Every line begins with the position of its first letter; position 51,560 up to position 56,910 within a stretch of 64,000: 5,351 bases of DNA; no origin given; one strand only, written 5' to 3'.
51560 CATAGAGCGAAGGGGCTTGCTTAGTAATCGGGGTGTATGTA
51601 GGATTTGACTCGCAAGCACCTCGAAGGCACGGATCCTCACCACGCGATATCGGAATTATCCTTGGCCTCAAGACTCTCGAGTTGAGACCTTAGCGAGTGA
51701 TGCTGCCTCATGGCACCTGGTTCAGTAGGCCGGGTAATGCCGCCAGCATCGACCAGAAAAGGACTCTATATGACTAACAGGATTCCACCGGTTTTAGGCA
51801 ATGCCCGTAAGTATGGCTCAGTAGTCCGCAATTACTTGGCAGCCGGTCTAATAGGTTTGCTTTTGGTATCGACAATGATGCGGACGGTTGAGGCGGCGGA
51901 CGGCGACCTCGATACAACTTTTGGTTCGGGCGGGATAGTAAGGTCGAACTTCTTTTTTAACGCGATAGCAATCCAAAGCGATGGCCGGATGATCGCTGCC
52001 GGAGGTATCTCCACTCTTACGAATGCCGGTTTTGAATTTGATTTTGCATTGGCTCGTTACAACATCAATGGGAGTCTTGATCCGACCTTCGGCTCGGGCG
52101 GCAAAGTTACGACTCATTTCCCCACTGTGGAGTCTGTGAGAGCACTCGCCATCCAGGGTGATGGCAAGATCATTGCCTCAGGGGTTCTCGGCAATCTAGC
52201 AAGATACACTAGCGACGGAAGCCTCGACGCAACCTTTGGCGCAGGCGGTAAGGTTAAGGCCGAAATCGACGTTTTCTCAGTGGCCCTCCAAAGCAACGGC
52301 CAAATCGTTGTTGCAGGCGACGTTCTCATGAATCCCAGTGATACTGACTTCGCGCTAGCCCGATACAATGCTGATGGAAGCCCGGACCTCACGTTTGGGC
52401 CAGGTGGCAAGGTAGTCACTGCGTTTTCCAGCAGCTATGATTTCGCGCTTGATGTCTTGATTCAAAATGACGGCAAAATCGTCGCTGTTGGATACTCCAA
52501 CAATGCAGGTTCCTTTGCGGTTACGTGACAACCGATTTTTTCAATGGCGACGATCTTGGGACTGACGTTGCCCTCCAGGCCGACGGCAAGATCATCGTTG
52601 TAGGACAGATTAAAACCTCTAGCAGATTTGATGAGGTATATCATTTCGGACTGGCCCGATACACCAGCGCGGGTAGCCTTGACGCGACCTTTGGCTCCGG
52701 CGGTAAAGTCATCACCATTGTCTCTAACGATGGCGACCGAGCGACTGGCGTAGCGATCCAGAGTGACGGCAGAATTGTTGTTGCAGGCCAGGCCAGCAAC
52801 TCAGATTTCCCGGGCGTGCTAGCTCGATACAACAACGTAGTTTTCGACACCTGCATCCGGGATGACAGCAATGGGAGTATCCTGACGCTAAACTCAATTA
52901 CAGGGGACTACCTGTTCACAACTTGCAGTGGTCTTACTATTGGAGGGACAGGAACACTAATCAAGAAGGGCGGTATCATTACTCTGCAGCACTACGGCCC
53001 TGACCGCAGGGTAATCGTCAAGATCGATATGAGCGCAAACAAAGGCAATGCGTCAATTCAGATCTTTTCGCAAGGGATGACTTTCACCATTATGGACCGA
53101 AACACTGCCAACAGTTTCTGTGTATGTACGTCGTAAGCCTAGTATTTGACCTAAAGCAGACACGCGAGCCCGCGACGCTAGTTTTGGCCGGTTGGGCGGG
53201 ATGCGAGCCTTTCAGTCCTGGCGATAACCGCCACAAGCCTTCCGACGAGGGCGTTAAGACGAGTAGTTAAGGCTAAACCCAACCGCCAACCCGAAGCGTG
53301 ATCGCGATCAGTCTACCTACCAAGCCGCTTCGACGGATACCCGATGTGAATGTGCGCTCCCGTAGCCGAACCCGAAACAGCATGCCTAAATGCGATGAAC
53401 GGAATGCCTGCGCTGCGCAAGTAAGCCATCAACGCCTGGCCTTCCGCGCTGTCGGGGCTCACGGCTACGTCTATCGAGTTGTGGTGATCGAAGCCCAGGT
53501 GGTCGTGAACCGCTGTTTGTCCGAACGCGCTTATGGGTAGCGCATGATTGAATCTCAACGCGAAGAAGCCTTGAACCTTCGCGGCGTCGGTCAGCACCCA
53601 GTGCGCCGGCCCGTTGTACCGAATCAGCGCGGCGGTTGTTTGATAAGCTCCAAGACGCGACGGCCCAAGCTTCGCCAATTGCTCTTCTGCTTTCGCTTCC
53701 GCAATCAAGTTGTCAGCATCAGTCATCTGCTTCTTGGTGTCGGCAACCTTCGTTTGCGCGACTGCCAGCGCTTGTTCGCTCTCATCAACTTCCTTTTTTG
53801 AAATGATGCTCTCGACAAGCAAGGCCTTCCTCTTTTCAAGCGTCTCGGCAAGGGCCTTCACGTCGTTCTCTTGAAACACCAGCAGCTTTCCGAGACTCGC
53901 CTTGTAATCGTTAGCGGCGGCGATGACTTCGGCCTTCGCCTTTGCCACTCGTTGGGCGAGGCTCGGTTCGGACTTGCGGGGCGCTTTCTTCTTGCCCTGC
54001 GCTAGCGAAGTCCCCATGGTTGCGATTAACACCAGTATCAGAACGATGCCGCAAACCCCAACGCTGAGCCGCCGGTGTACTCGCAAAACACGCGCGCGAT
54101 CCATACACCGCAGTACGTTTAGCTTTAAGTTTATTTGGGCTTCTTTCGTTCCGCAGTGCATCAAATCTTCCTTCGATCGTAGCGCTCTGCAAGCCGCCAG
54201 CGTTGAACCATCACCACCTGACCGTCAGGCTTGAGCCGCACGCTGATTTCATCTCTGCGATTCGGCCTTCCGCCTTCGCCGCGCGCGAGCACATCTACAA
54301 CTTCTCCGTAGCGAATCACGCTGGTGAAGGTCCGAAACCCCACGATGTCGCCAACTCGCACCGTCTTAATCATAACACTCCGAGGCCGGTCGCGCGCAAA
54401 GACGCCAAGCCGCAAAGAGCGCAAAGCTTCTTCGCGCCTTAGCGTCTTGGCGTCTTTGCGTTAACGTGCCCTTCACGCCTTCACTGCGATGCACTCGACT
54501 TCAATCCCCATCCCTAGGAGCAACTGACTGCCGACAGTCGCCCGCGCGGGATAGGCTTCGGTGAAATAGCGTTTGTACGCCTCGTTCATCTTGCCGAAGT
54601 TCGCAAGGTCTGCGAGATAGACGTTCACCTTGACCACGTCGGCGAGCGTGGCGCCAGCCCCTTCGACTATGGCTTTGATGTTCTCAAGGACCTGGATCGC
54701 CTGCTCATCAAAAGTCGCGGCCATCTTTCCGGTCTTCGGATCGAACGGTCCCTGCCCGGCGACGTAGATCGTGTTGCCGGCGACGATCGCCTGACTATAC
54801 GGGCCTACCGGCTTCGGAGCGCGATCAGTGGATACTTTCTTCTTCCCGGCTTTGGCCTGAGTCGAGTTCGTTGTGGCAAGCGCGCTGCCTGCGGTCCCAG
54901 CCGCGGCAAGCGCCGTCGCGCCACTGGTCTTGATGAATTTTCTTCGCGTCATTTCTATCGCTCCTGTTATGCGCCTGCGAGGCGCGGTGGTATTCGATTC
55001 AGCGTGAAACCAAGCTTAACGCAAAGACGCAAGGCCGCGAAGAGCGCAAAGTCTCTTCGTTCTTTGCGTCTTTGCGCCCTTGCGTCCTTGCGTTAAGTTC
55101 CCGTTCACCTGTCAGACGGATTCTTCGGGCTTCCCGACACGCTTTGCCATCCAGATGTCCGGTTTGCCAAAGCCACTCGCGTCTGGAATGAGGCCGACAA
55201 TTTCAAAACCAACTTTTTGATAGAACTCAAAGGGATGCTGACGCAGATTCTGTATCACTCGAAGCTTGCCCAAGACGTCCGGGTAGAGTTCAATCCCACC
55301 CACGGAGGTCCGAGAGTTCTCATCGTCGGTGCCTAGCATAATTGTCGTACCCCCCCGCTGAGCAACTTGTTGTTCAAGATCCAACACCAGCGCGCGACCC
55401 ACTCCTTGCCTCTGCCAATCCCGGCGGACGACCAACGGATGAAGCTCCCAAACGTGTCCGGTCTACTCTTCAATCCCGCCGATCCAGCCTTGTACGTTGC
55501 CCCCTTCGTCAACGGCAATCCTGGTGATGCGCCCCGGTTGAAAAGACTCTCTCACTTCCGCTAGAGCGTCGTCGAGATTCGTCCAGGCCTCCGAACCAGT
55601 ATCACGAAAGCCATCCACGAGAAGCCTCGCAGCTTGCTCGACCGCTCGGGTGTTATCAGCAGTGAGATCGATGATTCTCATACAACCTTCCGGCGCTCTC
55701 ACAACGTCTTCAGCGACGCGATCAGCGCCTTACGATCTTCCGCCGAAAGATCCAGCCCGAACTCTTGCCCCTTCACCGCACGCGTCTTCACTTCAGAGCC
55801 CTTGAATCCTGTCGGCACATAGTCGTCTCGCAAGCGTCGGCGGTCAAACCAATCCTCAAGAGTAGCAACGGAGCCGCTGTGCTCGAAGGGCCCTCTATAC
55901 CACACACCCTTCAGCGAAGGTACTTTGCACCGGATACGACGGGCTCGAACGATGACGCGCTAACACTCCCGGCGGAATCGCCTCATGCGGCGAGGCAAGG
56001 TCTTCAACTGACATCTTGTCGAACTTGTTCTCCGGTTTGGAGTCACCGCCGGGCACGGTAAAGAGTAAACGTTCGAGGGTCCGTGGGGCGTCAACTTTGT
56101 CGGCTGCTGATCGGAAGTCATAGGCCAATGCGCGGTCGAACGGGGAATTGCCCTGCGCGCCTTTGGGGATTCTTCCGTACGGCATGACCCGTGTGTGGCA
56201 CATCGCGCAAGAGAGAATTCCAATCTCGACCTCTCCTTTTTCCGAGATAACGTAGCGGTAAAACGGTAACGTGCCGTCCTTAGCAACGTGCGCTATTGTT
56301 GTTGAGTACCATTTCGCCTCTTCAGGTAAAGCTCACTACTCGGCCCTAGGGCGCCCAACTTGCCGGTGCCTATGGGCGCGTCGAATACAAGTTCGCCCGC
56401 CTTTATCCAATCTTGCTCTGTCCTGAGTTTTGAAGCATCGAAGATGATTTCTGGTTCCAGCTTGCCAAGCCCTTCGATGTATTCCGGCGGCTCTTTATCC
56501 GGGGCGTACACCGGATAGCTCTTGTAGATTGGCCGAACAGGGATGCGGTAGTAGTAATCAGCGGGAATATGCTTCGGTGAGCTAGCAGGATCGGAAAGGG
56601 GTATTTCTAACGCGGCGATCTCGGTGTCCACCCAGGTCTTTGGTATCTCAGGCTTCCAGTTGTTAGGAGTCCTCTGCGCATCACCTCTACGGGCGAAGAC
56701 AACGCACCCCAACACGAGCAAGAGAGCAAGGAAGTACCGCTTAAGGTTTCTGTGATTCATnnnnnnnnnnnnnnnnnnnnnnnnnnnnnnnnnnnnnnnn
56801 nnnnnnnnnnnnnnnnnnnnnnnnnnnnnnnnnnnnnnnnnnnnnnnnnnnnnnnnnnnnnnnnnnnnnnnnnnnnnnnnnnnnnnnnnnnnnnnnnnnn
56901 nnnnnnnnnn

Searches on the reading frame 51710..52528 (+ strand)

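Call 95: search_protein_families(library=pfam, proteins=[window:51710-52528:+], max_evalue=0.001)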
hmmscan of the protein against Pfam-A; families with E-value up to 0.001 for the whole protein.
window:51710-52528:+ (272 aa): 2 families
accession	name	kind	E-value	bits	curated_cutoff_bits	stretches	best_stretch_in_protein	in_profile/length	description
PF17164.10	DUF5122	-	2.3e-28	98.6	27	3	194-229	1-36/36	Domain of unknown function (DUF5122) beta-propeller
PF00400.38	WD40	-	0.00062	20.7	27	0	141-158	12-29/39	WD domain, G-beta repeat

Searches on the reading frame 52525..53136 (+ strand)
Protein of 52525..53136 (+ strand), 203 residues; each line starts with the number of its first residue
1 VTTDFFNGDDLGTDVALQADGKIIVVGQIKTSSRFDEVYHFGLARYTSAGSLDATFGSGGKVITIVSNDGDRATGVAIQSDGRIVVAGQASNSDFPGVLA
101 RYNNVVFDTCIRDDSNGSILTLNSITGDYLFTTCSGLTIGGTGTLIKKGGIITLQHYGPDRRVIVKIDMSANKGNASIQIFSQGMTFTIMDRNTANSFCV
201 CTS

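Call 95: search_protein_families(library=pfam, proteins=[window:52525-53136:+], max_evalue=0.001)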
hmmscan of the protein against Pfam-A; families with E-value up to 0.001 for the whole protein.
window:52525-53136:+ (203 aa): 1 family
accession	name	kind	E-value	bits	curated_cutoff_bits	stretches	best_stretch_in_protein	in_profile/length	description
PF17164.10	DUF5122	-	5.2e-15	55.9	27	1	18-56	1-36/36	Domain of unknown function (DUF5122) beta-propeller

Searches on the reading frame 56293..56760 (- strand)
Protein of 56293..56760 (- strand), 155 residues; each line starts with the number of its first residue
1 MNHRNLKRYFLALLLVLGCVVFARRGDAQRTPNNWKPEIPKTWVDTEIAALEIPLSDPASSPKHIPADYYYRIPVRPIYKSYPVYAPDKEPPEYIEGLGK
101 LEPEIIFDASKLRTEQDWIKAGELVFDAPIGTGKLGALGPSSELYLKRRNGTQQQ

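Call 3: search_protein_families(library=pfam, proteins=[window:56293-56760:-], max_evalue=0.01)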
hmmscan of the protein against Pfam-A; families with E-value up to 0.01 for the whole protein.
window:56293-56760:- (155 aa): 0 families

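Call 107: search_protein_families(library=ncbifam, proteins=[window:56293-56760:-], max_evalue=0.01)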
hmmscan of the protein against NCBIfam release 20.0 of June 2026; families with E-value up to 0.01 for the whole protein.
window:56293-56760:- (155 aa): 0 families
